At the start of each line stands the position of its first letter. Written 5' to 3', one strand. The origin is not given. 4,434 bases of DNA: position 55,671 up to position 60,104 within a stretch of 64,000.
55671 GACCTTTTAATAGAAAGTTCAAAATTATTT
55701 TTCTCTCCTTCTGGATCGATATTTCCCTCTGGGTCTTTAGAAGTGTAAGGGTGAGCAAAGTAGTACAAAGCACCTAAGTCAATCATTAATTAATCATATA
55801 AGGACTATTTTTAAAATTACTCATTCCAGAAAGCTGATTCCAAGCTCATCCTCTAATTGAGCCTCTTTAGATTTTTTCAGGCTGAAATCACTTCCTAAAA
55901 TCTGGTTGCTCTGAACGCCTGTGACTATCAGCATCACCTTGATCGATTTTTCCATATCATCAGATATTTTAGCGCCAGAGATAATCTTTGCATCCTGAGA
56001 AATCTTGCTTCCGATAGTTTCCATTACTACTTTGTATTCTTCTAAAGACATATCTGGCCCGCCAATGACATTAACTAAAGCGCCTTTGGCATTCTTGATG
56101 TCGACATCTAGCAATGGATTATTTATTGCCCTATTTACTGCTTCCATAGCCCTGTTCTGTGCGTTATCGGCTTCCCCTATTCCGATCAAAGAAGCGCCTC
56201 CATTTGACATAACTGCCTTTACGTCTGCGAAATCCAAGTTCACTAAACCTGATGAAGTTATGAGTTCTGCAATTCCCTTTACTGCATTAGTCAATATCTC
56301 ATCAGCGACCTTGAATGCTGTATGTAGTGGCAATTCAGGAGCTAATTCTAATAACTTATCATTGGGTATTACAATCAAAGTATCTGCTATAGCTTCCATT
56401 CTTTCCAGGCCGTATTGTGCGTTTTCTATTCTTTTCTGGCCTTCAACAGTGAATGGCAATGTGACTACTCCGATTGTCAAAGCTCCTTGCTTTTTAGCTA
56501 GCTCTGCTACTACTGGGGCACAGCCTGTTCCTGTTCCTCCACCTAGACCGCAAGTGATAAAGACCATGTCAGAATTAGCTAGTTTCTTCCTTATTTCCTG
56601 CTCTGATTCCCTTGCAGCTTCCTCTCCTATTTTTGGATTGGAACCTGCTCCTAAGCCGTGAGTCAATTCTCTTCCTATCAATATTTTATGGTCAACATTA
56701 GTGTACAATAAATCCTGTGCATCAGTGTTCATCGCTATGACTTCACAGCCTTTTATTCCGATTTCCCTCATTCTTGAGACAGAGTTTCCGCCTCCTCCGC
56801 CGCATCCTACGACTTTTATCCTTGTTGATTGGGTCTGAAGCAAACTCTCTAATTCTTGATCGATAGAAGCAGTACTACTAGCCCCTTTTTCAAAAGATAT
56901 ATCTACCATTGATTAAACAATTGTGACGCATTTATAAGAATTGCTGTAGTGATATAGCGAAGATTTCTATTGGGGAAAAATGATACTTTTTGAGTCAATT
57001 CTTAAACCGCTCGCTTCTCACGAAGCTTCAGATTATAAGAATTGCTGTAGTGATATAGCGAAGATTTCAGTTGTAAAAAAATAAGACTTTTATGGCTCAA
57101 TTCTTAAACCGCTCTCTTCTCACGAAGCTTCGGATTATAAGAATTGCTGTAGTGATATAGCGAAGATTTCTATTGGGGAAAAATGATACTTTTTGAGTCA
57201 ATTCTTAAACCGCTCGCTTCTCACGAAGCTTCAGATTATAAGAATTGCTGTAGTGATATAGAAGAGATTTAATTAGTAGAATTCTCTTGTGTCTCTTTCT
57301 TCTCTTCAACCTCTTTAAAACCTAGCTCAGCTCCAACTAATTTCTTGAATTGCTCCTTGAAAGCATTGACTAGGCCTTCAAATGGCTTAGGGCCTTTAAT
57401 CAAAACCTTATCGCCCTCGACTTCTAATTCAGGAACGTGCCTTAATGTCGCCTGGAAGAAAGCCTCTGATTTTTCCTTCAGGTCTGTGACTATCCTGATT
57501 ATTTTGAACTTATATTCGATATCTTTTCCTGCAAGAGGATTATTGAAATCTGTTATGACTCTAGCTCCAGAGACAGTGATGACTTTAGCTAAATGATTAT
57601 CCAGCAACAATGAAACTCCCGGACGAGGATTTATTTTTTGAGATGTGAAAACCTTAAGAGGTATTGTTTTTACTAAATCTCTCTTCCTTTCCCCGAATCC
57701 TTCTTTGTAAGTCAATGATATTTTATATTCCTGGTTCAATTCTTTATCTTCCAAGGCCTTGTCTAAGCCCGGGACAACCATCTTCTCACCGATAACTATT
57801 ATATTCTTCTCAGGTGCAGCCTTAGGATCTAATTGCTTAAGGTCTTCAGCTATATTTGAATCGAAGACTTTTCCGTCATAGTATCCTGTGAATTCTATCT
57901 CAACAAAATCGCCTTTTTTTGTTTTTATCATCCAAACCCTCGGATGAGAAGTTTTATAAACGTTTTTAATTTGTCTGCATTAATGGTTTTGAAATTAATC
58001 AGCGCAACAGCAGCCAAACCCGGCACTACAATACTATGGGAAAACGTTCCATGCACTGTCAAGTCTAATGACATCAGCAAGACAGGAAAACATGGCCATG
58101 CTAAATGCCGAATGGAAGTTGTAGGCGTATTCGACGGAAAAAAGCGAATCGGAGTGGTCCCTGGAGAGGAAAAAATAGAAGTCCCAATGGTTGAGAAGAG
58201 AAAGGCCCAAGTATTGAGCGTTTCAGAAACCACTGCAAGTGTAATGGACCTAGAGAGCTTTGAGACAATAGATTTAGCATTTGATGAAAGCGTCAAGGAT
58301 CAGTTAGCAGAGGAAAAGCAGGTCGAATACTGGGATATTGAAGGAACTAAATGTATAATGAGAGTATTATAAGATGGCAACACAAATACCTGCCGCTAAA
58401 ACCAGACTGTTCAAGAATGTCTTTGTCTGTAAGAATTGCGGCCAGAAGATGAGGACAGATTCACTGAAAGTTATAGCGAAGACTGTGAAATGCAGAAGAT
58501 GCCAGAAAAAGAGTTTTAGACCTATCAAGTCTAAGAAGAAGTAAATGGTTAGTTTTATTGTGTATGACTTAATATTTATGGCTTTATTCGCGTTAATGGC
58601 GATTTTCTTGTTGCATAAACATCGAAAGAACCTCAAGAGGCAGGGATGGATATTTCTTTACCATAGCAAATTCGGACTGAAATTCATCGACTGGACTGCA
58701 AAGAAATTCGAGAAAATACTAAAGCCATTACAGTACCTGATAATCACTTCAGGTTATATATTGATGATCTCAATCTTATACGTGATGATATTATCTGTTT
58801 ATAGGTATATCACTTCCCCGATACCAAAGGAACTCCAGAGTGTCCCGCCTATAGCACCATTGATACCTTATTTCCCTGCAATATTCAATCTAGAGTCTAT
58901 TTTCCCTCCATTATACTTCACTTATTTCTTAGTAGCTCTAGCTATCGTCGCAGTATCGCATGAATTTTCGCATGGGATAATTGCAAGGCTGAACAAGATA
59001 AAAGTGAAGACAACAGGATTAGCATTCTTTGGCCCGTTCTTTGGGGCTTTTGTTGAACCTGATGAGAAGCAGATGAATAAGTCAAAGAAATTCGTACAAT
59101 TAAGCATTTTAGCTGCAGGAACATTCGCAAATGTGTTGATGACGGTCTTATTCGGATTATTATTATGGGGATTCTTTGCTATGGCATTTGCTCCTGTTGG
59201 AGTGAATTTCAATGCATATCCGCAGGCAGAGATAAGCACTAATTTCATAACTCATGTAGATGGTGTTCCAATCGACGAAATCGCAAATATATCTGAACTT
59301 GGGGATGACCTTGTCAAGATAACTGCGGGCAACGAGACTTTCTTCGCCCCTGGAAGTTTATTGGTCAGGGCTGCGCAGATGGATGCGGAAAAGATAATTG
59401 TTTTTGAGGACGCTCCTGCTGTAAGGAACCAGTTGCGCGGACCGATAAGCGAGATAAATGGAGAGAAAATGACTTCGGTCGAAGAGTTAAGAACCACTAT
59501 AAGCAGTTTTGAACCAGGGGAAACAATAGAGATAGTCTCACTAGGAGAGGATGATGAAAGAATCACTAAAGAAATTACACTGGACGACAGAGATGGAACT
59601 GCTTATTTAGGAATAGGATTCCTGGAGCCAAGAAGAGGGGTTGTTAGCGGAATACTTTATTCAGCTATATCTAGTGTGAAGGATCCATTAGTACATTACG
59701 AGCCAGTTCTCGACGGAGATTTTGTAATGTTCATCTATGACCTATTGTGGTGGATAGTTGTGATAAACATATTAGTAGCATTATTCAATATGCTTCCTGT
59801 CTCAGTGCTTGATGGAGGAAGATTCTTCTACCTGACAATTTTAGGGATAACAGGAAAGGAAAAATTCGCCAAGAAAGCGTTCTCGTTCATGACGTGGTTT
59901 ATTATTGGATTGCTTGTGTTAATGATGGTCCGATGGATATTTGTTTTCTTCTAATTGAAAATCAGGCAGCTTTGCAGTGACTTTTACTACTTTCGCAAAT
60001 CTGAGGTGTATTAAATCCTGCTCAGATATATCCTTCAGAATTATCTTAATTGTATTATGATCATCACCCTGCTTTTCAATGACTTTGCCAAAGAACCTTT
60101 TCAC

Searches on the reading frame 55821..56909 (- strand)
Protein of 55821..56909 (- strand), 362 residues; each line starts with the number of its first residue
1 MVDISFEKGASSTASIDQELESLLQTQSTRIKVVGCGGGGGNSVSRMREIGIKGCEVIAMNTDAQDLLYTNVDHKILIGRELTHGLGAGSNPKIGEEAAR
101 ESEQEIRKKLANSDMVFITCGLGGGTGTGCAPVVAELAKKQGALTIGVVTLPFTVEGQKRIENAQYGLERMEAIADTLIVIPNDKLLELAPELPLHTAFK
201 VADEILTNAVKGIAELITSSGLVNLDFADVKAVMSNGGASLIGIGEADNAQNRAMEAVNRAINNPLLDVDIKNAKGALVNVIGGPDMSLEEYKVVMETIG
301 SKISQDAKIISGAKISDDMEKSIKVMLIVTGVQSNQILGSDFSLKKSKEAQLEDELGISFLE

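Call 78: search_protein_families(library=pfam, proteins=[window:55821-56909:-], max_evalue=0.0001)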
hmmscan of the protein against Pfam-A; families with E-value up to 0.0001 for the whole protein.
window:55821-56909:- (362 aa): 2 families
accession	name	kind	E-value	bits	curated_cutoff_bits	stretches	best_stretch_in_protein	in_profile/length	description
PF00091.31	Tubulin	-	6e-49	167.3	33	1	30-189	1-188/190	Tubulin/FtsZ family, GTPase domain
PF12327.13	FtsZ_C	-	1.3e-31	109.2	27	1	238-333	1-95/95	FtsZ family, C-terminal domain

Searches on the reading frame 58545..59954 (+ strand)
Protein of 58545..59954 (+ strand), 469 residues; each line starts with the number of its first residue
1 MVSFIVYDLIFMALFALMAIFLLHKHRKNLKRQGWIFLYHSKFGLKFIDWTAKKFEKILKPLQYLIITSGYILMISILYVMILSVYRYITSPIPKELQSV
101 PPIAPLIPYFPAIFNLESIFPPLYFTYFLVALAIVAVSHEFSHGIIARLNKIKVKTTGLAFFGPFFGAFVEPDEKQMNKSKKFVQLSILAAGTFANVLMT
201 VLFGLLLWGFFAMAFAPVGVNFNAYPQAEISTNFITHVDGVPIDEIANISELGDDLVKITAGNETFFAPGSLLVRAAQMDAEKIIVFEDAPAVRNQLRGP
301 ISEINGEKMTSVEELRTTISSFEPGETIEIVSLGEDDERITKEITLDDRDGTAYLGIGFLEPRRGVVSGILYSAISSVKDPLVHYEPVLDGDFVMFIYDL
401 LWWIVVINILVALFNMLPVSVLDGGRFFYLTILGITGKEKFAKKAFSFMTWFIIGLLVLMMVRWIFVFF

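Call 78: search_protein_families(library=pfam, proteins=[window:58545-59954:+], max_evalue=0.0001)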
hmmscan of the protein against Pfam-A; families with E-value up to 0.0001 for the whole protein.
window:58545-59954:+ (469 aa): 1 family
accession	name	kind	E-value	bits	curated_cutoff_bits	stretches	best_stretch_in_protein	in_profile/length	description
PF02163.28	Peptidase_M50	-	1.5e-21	77.2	27.2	1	127-449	1-214/221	Peptidase family M50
